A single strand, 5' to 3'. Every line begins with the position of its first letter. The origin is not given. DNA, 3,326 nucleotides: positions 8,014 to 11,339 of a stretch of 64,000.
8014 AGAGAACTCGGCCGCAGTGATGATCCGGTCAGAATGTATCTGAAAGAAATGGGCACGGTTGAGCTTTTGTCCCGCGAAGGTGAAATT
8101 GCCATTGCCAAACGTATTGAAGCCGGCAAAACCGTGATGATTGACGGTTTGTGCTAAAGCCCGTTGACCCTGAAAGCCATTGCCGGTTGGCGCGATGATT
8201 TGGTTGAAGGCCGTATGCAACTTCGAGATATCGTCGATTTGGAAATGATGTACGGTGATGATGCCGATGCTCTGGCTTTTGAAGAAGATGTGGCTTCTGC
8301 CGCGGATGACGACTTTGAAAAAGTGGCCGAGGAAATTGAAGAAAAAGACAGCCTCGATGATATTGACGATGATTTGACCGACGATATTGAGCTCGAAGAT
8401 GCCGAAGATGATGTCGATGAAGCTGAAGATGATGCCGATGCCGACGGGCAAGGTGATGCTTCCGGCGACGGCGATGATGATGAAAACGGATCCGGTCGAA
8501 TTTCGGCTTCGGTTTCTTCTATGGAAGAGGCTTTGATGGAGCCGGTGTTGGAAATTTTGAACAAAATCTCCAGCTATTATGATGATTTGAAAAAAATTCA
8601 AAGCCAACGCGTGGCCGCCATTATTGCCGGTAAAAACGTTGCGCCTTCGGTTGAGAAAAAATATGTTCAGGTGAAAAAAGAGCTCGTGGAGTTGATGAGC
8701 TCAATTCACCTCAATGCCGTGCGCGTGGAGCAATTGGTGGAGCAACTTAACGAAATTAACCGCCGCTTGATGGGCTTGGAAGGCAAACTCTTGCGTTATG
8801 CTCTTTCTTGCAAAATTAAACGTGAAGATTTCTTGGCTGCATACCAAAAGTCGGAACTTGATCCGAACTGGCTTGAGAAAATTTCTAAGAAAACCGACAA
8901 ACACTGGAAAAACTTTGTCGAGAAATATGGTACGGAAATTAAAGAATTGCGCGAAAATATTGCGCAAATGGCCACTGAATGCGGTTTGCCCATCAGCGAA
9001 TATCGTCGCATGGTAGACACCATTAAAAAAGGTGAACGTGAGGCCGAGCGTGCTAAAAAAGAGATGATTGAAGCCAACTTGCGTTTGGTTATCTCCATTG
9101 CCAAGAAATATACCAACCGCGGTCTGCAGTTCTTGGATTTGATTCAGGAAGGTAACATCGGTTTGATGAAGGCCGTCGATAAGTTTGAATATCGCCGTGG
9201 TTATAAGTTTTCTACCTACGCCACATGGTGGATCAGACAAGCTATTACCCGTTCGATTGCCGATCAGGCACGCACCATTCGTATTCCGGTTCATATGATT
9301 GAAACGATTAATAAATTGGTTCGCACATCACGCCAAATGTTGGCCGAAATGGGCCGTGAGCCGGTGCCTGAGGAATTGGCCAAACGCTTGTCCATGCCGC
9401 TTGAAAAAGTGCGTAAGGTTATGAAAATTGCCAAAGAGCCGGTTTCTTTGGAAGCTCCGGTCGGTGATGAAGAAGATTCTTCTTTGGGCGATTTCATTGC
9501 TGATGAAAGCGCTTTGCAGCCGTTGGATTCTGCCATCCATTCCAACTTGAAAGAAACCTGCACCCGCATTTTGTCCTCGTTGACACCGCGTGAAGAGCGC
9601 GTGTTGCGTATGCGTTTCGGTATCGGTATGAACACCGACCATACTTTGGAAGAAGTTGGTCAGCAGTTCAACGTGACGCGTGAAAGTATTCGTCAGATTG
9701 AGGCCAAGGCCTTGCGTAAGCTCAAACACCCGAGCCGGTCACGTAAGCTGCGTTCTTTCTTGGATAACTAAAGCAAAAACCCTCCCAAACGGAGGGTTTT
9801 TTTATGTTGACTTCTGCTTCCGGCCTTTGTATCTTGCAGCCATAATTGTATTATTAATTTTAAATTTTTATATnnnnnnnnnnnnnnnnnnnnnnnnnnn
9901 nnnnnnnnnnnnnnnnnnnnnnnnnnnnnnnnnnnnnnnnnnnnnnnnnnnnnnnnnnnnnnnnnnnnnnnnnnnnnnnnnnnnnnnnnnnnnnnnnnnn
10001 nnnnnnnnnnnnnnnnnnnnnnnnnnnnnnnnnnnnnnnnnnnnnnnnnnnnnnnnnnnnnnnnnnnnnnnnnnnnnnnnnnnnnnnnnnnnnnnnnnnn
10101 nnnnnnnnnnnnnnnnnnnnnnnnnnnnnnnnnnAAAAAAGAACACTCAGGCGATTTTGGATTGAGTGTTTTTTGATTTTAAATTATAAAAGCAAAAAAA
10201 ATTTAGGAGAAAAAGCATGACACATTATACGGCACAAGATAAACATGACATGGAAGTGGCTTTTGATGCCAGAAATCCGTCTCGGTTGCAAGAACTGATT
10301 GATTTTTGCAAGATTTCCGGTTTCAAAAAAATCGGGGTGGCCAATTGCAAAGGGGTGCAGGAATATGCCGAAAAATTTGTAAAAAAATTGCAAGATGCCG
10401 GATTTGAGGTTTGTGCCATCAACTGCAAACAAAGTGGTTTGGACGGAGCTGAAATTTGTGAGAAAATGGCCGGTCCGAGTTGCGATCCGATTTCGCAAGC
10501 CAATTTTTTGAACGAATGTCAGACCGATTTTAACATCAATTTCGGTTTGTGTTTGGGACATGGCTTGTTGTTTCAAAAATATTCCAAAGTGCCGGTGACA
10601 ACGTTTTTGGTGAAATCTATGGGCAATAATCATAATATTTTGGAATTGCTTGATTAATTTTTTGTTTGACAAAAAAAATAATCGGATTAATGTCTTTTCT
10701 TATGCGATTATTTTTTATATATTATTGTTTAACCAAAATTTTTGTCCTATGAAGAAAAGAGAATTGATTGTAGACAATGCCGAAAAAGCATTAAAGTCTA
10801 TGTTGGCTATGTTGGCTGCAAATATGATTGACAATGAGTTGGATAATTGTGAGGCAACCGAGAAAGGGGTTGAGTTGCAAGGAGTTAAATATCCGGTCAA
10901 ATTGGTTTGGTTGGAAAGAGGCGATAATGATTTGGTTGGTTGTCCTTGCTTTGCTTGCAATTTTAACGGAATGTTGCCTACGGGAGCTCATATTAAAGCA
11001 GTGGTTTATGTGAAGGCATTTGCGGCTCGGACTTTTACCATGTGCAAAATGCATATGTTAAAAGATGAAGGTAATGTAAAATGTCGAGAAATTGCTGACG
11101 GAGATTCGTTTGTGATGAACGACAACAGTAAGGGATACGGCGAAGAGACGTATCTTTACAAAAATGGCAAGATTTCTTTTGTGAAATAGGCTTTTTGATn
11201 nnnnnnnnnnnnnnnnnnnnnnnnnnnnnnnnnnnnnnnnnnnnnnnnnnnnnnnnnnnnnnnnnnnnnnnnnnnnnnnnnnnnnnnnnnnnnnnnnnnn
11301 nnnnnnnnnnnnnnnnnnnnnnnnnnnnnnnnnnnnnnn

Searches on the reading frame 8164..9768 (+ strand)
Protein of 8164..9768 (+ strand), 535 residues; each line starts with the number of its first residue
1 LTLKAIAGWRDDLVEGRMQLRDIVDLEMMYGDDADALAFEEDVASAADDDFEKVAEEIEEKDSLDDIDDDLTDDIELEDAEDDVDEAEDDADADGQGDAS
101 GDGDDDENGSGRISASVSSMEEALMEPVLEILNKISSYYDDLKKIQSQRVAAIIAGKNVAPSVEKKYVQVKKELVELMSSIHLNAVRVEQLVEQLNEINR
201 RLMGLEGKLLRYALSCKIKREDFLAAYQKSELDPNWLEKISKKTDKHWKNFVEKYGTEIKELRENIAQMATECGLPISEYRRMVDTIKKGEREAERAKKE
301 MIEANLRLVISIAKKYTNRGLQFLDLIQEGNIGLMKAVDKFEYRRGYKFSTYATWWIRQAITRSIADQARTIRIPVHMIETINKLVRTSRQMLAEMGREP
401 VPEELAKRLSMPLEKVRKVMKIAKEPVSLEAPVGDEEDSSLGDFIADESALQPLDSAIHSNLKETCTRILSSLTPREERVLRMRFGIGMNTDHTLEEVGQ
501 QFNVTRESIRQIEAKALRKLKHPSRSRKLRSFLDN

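Call 19: find_related_loci(query=window:8164-9768:+, collection=genome_contigs, flank=6000)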
Query window:8164-9768:+ (535 aa) in genome_contigs; peptide patterns used: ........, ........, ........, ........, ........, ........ (x = any residue, [..] = any of these).
600 stretches matched a pattern (row limit reached: there are more); 594 encode a relative of the query (tblastn E <= 1e-3); the best 80 are kept; 80 distinct loci.
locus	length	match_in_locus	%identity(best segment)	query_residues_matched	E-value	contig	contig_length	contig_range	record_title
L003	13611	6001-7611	82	1-535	0e+0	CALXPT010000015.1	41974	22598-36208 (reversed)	MAG: uncultured Alphaproteobacteria bacterium isolate BRZ_CI__bin98 genome assembly, contig: BRZ_CI__NODE_1497_length_41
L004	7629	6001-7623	78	1-534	0e+0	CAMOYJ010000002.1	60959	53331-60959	MAG: uncultured Alphaproteobacteria bacterium isolate SRR873604_bin.135_metaWRAP_v1.3_MAG genome assembly, contig: NODE_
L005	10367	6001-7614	81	1-535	0e+0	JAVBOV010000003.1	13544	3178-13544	MAG: Alphaproteobacteria bacterium isolate EPI_MAG_00118 c_000000473287, whole genome shotgun sequence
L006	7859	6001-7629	80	1-535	0e+0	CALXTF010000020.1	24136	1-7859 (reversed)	MAG: uncultured Alphaproteobacteria bacterium isolate BRZ_RE__bin26 genome assembly, contig: BRZ_RE__NODE_1689_length_24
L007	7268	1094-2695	75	1-534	0e+0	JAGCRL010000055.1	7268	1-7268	MAG: Alphaproteobacteria bacterium isolate RGIG10055 Yak_Rumen-1__c433585, whole genome shotgun sequence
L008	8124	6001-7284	89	107-534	0e+0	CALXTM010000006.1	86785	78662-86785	MAG: uncultured Alphaproteobacteria bacterium isolate BRZ_DP__bin105 genome assembly, contig: BRZ_DP__NODE_362_length_86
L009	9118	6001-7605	64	1-535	0e+0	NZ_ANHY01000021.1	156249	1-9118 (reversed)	Caenispirillum salinarum AK4 contig21, whole genome shotgun sequence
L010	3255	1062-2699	60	1-535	0e+0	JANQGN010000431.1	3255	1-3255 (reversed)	MAG: Rhodospira sp. isolate PL23b_bin.47 k99_1379390, whole genome shotgun sequence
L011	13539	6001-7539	61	1-535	0e+0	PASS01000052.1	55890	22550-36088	MAG: Candidatus Neomarinimicrobiota bacterium isolate SAT176 267041, whole genome shotgun sequence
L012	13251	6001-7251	75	116-535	0e+0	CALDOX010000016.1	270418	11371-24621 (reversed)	MAG TPA_asm: uncultured Alphaproteobacteria bacterium isolate SRR6425755_bin.60_CONCOCT_v1.1_MAG genome assembly, contig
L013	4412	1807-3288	60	1-535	0e+0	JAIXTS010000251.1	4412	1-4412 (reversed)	MAG: Azospirillum sp. isolate C8_MAG_00048 pond_C8_MAG_00048_000000000487, whole genome shotgun sequence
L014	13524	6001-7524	60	1-535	0e+0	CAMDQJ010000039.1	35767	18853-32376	MAG: Asaia bogorensis isolate TrH-25oct19-73 genome assembly, contig: TrH-25oct19-C1991, whole genome shotgun sequence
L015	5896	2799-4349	60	1-535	0e+0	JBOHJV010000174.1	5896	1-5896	MAG: Methylocella sp. isolate SE1504_maxbin2.bin.0 NODE_3463_length_5896_cov_5.404750, whole genome shotgun sequence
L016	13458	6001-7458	59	1-535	0e+0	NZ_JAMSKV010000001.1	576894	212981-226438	Endosaccharibacter trunci strain KSS8 1, whole genome shotgun sequence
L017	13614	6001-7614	59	1-535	0e+0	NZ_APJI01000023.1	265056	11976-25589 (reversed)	Afipia sp. OHSU_II-C1 OHSU_II_C1_contig_23, whole genome shotgun sequence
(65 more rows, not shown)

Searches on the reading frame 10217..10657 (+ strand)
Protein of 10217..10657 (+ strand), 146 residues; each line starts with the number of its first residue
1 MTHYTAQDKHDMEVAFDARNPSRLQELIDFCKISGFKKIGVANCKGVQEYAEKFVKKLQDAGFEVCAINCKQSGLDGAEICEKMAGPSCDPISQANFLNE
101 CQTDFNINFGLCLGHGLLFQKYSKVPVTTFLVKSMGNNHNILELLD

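Call 15: search_protein_families(library=pfam, proteins=[window:10217-10657:+], max_evalue=0.01)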
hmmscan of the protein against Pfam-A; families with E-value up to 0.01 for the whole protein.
window:10217-10657:+ (146 aa): 1 family
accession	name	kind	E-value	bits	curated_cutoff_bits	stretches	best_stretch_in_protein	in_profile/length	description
PF08901.16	DUF1847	-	7.5e-33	113.8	25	1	20-130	39-157/157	Protein of unknown function (DUF1847)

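Call 31: find_encoding_contigs(protein=window:10217-10657:+, flank=3000, max_places=10)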
Protein window:10217-10657:+ (146 aa): 3 contigs read that carry it; 3 places shown.
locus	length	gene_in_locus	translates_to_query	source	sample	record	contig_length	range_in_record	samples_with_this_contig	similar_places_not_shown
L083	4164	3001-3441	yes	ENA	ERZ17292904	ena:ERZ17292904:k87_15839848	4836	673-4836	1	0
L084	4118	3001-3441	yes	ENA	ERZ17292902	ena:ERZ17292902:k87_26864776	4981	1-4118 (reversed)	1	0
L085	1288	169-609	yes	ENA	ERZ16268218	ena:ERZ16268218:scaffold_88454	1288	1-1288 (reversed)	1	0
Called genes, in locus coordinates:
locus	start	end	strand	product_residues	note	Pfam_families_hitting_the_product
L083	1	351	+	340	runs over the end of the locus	?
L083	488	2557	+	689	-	PF03979:Sigma70_r1_1, PF00140:Sigma70_r1_2, PF04546:Sigma70_ner, PF04542:Sigma70_r2, PF04539:Sigma70_r3, PF04545:Sigma70_r4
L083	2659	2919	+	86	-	-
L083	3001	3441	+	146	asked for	PF08901:DUF1847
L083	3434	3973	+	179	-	-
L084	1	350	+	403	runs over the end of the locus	?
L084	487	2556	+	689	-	PF03979:Sigma70_r1_1, PF00140:Sigma70_r1_2, PF04546:Sigma70_ner, PF04542:Sigma70_r2, PF04539:Sigma70_r3, PF04545:Sigma70_r4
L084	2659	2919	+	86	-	-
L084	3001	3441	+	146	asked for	PF08901:DUF1847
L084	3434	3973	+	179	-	-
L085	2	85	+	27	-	?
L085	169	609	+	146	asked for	PF08901:DUF1847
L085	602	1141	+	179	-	-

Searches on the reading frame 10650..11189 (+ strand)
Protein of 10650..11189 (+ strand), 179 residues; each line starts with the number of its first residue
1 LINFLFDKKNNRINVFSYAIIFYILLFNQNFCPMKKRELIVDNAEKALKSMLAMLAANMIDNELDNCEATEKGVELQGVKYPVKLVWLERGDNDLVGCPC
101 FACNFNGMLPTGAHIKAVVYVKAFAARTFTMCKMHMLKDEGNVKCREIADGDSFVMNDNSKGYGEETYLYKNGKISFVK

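Call 11: find_encoding_contigs(protein=window:10746-11189:+, flank=3000, max_places=10)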
Protein window:10746-11189:+ (147 aa): no gene with exactly this product is on record in the collection.

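Call 15: search_protein_families(library=pfam, proteins=[window:10650-11189:+], max_evalue=0.01)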
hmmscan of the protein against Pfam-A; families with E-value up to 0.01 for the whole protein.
window:10650-11189:+ (179 aa): 0 families

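Call 32: find_encoding_contigs(protein=window:10650-11189:+, flank=3000, max_places=10)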
Protein window:10650-11189:+ (179 aa): 5 contigs read that carry it; 5 places shown.
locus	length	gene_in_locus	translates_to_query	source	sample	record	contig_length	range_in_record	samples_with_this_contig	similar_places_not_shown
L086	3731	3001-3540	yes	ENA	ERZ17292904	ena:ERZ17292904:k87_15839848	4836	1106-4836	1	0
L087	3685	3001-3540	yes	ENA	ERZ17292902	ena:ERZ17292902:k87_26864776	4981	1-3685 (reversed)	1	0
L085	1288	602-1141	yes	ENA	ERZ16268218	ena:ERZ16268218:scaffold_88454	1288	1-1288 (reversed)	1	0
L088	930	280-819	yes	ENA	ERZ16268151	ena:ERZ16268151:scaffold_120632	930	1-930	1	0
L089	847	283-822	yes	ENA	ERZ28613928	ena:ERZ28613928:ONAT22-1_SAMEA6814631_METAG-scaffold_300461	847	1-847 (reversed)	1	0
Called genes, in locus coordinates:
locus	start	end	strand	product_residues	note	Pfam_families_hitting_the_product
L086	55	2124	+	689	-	PF03979:Sigma70_r1_1, PF00140:Sigma70_r1_2, PF04546:Sigma70_ner, PF04542:Sigma70_r2, PF04539:Sigma70_r3, PF04545:Sigma70_r4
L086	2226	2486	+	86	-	-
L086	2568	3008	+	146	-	PF08901:DUF1847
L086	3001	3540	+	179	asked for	-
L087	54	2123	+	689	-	PF03979:Sigma70_r1_1, PF00140:Sigma70_r1_2, PF04546:Sigma70_ner, PF04542:Sigma70_r2, PF04539:Sigma70_r3, PF04545:Sigma70_r4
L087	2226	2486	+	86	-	-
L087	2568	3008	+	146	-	PF08901:DUF1847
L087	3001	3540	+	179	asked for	-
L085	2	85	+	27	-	?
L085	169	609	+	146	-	PF08901:DUF1847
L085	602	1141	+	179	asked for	-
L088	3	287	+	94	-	?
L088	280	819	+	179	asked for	-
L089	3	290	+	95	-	?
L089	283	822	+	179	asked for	-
